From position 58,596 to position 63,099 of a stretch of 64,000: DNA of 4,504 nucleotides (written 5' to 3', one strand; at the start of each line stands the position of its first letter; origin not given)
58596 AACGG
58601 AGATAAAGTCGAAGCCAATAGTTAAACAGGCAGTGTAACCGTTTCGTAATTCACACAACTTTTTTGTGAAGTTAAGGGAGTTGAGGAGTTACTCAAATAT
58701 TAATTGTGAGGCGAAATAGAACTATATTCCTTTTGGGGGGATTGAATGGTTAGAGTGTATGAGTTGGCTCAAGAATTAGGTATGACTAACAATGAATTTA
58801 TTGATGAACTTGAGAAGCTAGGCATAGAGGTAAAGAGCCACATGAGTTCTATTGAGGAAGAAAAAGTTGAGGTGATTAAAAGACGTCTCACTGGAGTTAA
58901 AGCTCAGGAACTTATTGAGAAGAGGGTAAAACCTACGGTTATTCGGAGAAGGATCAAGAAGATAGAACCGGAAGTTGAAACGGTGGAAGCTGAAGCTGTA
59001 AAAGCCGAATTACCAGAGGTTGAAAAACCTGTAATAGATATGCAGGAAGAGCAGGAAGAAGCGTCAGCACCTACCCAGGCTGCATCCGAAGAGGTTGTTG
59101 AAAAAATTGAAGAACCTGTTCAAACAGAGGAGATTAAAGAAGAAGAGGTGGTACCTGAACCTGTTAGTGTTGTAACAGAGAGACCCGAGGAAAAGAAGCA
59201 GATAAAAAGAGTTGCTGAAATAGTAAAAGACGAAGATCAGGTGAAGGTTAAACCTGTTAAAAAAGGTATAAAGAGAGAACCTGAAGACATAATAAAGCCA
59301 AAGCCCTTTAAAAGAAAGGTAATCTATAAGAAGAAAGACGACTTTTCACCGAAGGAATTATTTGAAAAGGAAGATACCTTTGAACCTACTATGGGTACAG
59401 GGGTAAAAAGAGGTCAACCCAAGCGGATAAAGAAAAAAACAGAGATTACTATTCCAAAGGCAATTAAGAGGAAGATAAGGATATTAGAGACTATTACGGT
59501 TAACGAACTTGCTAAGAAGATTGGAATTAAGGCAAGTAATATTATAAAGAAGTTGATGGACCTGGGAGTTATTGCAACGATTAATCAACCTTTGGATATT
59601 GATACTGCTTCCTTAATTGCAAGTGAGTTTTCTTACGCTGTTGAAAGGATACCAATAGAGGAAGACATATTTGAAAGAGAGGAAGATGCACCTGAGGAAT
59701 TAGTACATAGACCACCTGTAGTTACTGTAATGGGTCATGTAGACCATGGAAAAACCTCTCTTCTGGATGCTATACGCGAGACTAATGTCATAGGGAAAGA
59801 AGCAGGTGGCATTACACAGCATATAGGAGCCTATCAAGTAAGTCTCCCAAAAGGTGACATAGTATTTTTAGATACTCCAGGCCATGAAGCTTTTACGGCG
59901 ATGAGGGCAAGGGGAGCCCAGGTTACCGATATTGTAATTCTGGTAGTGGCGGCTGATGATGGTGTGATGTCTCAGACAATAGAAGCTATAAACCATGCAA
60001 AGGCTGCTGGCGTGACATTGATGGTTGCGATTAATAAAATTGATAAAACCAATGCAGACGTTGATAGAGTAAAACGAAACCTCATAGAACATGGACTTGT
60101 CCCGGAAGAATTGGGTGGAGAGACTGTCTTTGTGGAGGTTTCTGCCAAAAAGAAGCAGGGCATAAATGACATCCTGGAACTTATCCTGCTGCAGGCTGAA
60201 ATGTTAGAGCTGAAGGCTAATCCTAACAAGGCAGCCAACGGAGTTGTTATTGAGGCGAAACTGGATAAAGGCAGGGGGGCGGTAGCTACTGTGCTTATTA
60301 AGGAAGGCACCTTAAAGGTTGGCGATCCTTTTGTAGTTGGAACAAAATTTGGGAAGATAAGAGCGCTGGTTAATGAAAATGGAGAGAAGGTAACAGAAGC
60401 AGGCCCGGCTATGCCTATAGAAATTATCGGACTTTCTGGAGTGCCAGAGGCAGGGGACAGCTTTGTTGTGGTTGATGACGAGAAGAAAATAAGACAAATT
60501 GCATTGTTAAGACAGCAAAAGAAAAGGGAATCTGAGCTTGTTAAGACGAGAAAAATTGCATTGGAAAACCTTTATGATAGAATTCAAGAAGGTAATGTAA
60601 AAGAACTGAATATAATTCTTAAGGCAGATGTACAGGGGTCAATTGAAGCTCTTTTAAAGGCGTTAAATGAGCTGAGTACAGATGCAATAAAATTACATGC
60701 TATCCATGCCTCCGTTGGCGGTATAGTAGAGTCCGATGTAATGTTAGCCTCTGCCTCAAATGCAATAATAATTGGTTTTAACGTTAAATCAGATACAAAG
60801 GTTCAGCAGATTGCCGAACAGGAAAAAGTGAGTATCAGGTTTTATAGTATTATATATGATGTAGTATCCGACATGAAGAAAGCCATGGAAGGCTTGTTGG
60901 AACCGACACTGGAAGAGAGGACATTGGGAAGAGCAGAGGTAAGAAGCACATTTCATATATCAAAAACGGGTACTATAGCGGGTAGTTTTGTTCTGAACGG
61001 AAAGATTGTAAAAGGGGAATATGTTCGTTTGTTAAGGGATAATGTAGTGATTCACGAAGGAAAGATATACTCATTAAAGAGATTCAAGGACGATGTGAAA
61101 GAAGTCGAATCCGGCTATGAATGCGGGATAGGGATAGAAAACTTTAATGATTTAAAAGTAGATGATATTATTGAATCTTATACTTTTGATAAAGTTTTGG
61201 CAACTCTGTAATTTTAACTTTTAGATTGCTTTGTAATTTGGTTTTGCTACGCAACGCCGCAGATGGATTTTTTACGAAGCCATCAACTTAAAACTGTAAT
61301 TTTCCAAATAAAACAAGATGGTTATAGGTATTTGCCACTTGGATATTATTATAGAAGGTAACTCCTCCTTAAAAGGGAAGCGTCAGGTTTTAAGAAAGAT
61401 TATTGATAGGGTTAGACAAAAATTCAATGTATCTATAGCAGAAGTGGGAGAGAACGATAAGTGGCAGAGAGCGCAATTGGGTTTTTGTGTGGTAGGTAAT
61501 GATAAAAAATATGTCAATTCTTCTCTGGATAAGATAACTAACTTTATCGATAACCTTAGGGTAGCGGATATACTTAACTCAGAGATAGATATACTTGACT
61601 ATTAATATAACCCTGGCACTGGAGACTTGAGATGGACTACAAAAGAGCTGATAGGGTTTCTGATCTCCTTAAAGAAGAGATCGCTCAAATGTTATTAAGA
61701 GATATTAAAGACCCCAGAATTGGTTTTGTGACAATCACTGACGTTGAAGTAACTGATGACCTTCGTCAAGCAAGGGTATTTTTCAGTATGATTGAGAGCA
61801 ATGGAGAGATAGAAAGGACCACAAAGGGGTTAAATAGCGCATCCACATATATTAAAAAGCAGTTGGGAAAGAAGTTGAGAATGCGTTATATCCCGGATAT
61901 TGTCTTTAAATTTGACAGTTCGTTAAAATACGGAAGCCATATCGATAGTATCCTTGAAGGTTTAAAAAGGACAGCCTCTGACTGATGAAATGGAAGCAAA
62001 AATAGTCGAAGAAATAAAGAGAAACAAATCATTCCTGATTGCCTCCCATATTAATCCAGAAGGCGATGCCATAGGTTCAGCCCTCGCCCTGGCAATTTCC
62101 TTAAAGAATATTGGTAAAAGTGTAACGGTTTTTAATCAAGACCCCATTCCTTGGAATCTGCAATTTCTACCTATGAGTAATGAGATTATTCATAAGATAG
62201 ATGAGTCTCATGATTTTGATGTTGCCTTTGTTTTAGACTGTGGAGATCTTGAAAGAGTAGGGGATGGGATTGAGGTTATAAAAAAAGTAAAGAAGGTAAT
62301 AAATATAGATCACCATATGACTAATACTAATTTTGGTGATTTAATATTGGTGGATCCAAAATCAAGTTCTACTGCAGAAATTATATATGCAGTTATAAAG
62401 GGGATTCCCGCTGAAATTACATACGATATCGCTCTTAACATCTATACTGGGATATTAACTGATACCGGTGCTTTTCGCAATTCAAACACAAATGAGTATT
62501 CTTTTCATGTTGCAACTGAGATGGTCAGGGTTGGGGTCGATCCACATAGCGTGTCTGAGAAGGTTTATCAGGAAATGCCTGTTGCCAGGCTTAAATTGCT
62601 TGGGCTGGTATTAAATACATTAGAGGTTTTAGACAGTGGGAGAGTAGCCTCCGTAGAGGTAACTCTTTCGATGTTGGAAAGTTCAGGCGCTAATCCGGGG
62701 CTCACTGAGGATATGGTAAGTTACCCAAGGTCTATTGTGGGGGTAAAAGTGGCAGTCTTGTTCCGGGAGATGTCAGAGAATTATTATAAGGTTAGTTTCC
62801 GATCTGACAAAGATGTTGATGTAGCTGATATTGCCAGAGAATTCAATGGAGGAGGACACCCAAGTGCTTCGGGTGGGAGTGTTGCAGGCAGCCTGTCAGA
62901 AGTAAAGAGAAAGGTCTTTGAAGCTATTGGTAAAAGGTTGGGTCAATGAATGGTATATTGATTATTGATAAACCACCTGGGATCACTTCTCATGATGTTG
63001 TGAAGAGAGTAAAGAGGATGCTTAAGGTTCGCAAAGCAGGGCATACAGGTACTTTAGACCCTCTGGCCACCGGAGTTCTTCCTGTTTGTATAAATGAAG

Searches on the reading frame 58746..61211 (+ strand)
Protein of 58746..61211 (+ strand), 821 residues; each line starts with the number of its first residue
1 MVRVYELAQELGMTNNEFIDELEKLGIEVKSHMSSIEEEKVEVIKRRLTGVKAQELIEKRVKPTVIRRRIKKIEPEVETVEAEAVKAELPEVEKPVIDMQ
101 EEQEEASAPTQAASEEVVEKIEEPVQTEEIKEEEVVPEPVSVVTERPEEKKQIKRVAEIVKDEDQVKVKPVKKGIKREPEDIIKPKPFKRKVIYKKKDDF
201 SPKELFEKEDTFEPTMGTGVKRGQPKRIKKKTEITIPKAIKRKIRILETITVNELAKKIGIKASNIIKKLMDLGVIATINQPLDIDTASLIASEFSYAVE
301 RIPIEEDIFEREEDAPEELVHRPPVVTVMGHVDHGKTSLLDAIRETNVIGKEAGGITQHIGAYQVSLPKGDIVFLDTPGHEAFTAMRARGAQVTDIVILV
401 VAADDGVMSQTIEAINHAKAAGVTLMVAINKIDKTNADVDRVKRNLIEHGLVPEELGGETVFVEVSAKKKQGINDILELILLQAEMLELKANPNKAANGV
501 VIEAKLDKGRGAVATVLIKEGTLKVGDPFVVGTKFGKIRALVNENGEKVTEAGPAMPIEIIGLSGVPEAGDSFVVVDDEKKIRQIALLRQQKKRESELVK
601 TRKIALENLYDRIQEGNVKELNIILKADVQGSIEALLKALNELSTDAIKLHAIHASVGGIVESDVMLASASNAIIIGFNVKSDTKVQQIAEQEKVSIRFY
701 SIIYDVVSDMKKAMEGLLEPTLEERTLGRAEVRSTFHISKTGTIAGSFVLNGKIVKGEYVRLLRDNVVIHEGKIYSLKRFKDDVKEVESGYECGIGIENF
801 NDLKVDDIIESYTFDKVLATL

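Call 40: search_protein_families(library=ncbifam, proteins=[window:58746-61211:+], max_evalue=1e-10)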
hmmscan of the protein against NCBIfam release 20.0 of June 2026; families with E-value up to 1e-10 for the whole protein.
window:58746-61211:+ (821 aa): 19 families
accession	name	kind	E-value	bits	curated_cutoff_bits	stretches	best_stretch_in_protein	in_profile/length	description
TIGR00487.1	IF-2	equivalog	1.3e-253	843.2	424.4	1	240-818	2-583/587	translation initiation factor IF-2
NF003078.0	PRK04004.1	equivalog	1.6e-55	188.8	468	2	321-436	9-142/598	translation initiation factor IF-2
TIGR00491.2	aIF-2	equivalog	2.9e-44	151.5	554.75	3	322-366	3-47/591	translation initiation factor IF-2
NF011418.0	PRK14845.1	equivalog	3.7e-37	127.6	756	2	337-436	475-592/1049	translation initiation factor IF-2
TIGR00231.1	small_GTP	domain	6e-30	104.2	42.5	1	324-480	4-162/164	GTP-binding protein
TIGR00475.1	selB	equivalog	1.1e-29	103.6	242.25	1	326-547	3-229/581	selenocysteine-specific translation elongation factor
TIGR01393.1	lepA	equivalog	6.3e-18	64.4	533.9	1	355-529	50-222/595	translation elongation factor 4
TIGR01394.1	TypA_BipA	equivalog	1.3e-15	56.7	757.3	1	326-577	4-288/594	translational GTPase TypA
NF009381.0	PRK12740.1-5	subfamily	2.2e-14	52.8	583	1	317-490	27-188/692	elongation factor G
NF012153.1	tet_protect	equivalog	6.1e-13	47.9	775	1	317-445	18-140/614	tetracycline resistance ribosomal protection protein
NF009373.0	PRK12736.1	subfamily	9.2e-13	47.7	452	1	326-533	15-248/394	elongation factor Tu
NF000766.0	PRK00049.1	subfamily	1.1e-12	47.5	449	1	326-531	15-248/396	elongation factor Tu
NF009372.0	PRK12735.1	subfamily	5.2e-12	45.3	479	0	326-531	15-248/396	elongation factor Tu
TIGR03680.1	eif2g_arch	equivalog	6.4e-12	45.4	514.5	0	371-501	82-211/407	translation initiation factor IF-2 subunit gamma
NF008969.0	PRK12317.1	subfamily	9.1e-12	44.3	502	0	354-444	69-162/426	elongation factor 1-alpha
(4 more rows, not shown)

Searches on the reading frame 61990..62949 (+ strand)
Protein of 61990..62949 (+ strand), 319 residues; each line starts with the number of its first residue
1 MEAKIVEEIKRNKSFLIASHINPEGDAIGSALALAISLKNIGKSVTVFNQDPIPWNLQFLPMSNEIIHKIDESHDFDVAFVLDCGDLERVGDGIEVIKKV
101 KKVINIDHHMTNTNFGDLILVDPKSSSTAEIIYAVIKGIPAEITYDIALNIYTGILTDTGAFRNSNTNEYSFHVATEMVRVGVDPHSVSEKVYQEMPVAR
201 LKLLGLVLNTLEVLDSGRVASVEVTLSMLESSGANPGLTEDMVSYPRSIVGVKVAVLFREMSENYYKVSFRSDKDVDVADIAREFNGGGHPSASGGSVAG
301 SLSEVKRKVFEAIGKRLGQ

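Call 40: search_protein_families(library=ncbifam, proteins=[window:61990-62949:+], max_evalue=1e-10)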
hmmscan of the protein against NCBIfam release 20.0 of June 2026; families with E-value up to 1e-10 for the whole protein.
window:61990-62949:+ (319 aa): 2 families
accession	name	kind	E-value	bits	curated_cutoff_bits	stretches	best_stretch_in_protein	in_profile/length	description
NF053633.1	OlncasPapPhNrnA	equivalog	2.1e-30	105.7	350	1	4-307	8-306/317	bifunctional oligoribonuclease/PAP phosphatase NrnA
NF011110.0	PRK14538.1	equivalog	5.2e-15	54.6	707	1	75-300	445-664/838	putative bifunctional signaling protein/50S ribosomal protein L9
